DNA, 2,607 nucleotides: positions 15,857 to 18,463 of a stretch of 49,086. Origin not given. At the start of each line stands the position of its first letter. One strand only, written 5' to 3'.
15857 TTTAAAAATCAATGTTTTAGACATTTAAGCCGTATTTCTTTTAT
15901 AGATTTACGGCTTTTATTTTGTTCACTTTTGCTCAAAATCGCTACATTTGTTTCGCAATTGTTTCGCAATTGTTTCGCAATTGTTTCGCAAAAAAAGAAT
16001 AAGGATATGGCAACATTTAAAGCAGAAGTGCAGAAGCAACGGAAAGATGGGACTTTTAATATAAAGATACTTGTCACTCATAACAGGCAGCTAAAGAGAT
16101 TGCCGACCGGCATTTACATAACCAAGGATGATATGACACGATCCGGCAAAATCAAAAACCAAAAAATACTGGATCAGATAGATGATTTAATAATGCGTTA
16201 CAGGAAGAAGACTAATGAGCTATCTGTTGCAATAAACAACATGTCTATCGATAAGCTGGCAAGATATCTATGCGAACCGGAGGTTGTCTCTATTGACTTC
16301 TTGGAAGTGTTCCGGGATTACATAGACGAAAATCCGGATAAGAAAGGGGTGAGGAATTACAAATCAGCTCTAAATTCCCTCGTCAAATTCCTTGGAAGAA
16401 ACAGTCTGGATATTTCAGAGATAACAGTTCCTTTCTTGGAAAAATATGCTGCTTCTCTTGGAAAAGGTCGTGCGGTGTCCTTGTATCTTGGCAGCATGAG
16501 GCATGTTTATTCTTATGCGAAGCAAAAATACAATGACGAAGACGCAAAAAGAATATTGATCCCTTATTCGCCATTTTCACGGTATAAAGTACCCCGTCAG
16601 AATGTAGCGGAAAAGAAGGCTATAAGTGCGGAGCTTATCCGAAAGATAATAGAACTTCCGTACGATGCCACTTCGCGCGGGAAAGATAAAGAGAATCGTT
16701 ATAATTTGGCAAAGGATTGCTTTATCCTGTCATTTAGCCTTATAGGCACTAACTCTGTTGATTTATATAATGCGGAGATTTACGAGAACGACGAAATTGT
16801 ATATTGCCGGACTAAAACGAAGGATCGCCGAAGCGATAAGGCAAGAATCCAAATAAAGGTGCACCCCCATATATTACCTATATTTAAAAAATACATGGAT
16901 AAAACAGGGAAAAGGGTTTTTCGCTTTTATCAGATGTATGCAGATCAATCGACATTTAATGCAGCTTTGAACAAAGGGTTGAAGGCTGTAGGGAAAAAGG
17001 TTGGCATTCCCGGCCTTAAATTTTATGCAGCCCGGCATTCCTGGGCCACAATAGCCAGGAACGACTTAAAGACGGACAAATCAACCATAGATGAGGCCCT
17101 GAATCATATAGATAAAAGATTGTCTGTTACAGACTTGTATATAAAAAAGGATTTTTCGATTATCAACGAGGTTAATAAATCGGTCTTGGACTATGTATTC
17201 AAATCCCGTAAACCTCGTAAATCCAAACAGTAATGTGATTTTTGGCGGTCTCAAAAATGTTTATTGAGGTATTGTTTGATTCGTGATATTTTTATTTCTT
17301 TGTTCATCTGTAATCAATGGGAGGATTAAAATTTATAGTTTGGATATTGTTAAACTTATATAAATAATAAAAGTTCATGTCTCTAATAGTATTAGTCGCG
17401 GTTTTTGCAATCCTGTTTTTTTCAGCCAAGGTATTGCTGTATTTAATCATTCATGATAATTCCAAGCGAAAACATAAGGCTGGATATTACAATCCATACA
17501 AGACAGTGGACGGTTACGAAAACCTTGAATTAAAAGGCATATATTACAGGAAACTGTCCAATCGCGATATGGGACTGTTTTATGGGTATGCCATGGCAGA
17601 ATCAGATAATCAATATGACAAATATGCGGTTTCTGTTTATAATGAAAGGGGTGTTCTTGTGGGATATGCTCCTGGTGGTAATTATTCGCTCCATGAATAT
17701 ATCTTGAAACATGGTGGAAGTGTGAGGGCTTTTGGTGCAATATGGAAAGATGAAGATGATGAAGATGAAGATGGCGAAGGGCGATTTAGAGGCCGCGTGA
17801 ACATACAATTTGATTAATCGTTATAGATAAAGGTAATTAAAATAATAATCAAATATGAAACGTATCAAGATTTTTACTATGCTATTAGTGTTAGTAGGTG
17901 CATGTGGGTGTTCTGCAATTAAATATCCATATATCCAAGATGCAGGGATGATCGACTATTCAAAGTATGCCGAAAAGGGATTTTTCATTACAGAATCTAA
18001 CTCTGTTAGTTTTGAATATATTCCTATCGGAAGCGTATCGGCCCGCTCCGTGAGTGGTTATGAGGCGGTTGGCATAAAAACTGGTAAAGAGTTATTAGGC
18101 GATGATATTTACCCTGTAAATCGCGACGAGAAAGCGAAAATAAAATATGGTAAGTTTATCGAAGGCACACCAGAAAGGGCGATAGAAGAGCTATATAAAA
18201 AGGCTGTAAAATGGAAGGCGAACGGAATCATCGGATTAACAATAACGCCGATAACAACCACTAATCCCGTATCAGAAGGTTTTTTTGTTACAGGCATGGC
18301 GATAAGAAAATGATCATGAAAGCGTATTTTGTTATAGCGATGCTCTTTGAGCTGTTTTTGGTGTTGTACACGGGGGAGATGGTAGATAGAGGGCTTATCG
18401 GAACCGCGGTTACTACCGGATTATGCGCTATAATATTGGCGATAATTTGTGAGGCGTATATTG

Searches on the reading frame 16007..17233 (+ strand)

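Call 99: search_protein_families(library=pfam, max_evalue=0.01, proteins=[window:16007-17233:+])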
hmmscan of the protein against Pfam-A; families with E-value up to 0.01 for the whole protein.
window:16007-17233:+ (408 aa): 3 families
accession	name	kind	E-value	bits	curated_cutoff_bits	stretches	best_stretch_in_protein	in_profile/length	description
PF13102.12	Phage_int_SAM_5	-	2.4e-09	37.9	22.3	1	97-173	1-84/98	Phage integrase SAM-like domain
PF17293.8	Arm-DNA-bind_5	-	0.00026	21.9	22.6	1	9-72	6-75/87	Arm DNA-binding domain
PF02899.23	Phage_int_SAM_1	-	0.0017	19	22.3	1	112-173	16-81/83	Phage integrase, N-terminal SAM-like domain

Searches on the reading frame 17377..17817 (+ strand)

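Call 37: search_protein_families(library=phrogs, max_evalue=0.001, proteins=[window:17377-17817:+])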
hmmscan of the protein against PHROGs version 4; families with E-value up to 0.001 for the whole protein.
window:17377-17817:+ (146 aa): 0 families

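Call 99: search_protein_families(library=pfam, max_evalue=0.01, proteins=[window:17377-17817:+])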
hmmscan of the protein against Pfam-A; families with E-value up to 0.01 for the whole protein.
window:17377-17817:+ (146 aa): 1 family
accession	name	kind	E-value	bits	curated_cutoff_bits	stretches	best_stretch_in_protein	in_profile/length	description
PF08797.16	HIRAN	-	3.8e-06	27.1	24.7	1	74-127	30-82/96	HIRAN domain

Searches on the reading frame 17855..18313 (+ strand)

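Call 37: search_protein_families(library=phrogs, max_evalue=0.001, proteins=[window:17855-18313:+])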
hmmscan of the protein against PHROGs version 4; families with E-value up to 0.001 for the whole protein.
window:17855-18313:+ (152 aa): 1 family
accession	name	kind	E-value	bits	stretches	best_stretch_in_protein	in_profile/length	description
phrog_19292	-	unknown function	1.1e-16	62.4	1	6-152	5-142/142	-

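Call 99: search_protein_families(library=pfam, max_evalue=0.01, proteins=[window:17855-18313:+])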
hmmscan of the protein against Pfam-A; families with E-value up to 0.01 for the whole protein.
window:17855-18313:+ (152 aa): 0 families
